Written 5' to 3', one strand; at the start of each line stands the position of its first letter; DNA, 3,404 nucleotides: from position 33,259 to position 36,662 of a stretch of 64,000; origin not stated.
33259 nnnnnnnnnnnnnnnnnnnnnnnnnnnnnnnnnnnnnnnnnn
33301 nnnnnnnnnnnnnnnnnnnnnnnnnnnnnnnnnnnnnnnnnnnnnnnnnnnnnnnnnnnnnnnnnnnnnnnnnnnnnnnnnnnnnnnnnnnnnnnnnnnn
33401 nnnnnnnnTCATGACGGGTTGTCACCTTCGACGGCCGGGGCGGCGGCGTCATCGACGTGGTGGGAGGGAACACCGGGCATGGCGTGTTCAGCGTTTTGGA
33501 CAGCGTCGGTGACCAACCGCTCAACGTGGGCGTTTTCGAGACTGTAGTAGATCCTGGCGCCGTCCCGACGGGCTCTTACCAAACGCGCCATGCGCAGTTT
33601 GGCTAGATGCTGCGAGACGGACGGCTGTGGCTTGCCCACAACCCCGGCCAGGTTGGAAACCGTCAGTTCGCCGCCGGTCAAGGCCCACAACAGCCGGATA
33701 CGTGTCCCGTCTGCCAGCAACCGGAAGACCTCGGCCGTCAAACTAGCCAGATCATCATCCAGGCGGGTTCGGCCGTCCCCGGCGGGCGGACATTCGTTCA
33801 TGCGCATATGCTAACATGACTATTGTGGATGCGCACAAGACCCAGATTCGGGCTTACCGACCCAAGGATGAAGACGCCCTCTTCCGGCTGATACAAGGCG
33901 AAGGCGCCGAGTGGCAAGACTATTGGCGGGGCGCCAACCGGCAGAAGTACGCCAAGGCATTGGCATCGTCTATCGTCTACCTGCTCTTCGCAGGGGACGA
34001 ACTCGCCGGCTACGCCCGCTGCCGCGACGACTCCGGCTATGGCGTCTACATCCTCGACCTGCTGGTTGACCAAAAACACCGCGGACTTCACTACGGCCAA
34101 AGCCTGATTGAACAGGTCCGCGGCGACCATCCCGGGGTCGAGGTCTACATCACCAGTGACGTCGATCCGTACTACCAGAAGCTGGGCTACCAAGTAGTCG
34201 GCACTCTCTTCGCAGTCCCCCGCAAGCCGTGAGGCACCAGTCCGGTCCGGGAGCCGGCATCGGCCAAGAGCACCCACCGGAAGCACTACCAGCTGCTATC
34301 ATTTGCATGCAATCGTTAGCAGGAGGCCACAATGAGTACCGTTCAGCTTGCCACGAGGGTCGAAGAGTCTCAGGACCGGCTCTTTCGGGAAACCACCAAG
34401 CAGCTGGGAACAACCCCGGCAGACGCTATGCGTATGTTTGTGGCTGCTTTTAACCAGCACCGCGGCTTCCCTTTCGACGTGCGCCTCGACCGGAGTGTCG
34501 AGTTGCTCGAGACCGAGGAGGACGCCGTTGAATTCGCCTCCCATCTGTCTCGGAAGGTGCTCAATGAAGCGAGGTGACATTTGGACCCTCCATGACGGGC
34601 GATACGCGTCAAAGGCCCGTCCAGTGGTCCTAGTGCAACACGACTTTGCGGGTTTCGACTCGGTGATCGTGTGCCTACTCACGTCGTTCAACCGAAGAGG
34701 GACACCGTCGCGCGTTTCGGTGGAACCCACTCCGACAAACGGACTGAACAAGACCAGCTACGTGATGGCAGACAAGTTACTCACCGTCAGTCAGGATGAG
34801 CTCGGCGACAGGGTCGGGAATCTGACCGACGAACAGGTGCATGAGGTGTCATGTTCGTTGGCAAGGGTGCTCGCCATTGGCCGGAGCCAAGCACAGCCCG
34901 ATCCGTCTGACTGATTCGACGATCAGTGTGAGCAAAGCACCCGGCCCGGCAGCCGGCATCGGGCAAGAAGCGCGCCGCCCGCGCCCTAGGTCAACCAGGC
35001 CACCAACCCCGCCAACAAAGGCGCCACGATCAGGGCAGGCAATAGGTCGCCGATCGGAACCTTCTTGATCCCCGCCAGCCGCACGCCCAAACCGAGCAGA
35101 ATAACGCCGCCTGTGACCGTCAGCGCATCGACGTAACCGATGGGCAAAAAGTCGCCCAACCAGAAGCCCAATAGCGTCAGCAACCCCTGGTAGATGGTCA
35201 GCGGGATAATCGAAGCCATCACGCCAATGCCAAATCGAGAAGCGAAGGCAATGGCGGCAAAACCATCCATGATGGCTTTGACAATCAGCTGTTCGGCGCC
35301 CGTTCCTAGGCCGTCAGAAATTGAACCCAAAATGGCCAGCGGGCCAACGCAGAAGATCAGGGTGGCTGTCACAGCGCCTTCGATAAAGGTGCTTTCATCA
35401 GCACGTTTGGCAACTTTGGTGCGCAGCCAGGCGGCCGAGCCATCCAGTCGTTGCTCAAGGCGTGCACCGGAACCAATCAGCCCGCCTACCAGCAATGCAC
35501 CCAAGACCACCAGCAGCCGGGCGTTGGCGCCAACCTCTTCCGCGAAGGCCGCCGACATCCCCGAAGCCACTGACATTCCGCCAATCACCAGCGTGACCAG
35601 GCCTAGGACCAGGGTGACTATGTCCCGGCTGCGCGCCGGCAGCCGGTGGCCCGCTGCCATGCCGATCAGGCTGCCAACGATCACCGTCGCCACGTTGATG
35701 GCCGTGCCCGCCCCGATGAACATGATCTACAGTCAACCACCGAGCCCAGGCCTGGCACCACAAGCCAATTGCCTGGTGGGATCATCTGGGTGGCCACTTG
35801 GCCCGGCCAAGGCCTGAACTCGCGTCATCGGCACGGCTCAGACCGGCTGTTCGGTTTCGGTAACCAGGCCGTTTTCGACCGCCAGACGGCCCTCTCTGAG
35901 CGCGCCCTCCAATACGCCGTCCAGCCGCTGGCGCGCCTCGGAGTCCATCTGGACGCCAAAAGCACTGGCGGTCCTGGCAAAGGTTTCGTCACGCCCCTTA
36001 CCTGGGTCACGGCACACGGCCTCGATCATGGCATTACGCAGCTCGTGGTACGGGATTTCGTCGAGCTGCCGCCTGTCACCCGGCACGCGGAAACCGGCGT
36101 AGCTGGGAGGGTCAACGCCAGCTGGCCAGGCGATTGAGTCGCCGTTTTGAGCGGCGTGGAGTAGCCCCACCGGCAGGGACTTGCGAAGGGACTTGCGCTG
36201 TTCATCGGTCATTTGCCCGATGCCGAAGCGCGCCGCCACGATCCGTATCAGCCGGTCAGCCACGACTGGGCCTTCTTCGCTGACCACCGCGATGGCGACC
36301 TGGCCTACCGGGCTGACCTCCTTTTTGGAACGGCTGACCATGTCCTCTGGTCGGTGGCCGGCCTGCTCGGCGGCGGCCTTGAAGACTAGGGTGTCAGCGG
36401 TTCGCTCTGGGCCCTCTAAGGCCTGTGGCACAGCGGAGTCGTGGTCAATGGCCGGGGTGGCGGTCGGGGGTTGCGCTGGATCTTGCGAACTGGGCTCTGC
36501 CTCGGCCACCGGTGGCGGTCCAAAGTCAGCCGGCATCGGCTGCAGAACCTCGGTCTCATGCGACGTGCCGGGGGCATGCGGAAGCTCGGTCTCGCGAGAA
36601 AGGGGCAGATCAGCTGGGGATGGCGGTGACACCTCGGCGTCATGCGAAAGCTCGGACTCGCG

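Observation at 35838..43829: Giant 2,663-aa helicase-nuclease ORF: an expanded Hhe-like (DUF4011 / Upf1-like SF1 helicase / Vsr-DUF559 fold / DUF3320) candidate defence protein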

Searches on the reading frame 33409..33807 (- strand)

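Call 11: search_protein_families(library=pfam, proteins=[window:33409-33807:-], max_evalue=0.05)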
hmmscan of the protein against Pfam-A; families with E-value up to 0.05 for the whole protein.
window:33409-33807:- (132 aa): 9 families
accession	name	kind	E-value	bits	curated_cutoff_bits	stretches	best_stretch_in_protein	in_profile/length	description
PF01022.26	HTH_5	-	2.8e-11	43.6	22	1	33-78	1-46/47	Bacterial regulatory protein, arsR family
PF12840.13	HTH_20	-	1.8e-09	37.8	27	1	31-78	1-49/51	Helix-turn-helix domain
PF12802.13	MarR_2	-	0.0004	20.9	27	1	35-83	6-56/61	MarR family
PF24038.1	DUF7347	-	0.006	17.2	27.6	1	25-85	2-65/77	Domain of unknown function (DUF7347)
PF25212.1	HVO_A0114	-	0.0074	16.5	27.6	1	26-85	15-74/84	HVO_A0114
PF01978.25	TrmB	-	0.018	15.3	25.6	1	44-88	19-63/68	Sugar-specific transcriptional regulator TrmB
PF09339.16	HTH_IclR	-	0.019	15.2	22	1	44-79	15-50/52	IclR helix-turn-helix domain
PF13412.12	HTH_24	-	0.025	14.6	21.9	0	33-73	2-43/48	Winged helix-turn-helix DNA-binding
PF02082.26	Rrf2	-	0.041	14.5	30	1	45-86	21-61/132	Iron-dependent Transcriptional regulator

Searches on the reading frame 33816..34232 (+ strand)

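Call 11: search_protein_families(library=pfam, proteins=[window:33816-34232:+], max_evalue=0.05)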
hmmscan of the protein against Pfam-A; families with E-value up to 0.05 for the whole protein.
window:33816-34232:+ (138 aa): 3 families
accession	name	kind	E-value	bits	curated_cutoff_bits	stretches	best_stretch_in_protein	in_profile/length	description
PF13508.13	Acetyltransf_7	-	3.3e-08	34.2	27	1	52-127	3-84/84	Acetyltransferase (GNAT) domain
PF00583.31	Acetyltransf_1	-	7.7e-08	33.1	20.7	1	31-103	14-86/116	Acetyltransferase (GNAT) family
PF13673.13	Acetyltransf_10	-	1e-06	29.2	23.6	1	41-130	21-112/128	Acetyltransferase (GNAT) domain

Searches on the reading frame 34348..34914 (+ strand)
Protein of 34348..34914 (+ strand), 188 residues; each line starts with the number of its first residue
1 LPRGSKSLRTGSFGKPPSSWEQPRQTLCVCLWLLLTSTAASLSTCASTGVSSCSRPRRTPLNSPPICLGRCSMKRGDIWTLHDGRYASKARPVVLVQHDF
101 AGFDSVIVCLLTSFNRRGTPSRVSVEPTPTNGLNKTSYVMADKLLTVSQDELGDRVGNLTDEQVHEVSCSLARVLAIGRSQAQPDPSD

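Call 11: search_protein_families(library=pfam, proteins=[window:34348-34914:+], max_evalue=0.05)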
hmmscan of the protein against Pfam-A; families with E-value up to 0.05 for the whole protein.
window:34348-34914:+ (188 aa): 1 family
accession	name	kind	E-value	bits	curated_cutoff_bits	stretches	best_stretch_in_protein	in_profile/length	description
PF02452.23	PemK_toxin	-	7.7e-18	65.1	23.1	1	74-175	1-109/109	PemK-like, MazF-like toxin of type II toxin-antitoxin system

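Call 12: search_protein_families(library=ncbifam, proteins=[window:34348-34914:+], max_evalue=0.05)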
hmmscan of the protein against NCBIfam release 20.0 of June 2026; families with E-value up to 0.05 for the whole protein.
window:34348-34914:+ (188 aa): 0 families

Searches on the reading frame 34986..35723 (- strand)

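Call 11: search_protein_families(library=pfam, proteins=[window:34986-35723:-], max_evalue=0.05)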
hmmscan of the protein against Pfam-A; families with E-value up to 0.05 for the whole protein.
window:34986-35723:- (245 aa): 1 family
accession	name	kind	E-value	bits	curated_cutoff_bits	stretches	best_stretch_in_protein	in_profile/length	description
PF04474.17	DUF554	-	4.4e-62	209.8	25.1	1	6-237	2-218/220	Protein of unknown function (DUF554)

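Call 12: search_protein_families(library=ncbifam, proteins=[window:34986-35723:-], max_evalue=0.05)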
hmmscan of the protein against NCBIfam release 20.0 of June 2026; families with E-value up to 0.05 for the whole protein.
window:34986-35723:- (245 aa): 0 families

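Call 78: search_protein_families(library=padloc, proteins=[window:34986-35723:-], max_evalue=0.001)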
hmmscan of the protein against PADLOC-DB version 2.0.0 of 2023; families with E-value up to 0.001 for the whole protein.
window:34986-35723:- (245 aa): 0 families

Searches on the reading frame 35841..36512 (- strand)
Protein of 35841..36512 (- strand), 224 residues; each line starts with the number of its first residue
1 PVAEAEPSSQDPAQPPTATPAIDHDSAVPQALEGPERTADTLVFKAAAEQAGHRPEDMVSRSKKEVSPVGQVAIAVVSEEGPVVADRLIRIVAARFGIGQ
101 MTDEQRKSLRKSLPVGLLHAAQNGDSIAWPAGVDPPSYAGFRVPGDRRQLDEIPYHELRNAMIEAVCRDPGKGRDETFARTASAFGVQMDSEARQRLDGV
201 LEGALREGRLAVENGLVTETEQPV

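Call 20: search_protein_families(library=pfam, proteins=[window:35841-36512:-], max_evalue=5)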
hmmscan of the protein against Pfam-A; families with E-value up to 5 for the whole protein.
window:35841-36512:- (224 aa): 1 family
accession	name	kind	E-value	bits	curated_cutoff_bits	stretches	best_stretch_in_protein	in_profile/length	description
PF11784.13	DUF3320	-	8.2e-05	22.9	25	1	71-102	14-45/50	Protein of unknown function (DUF3320)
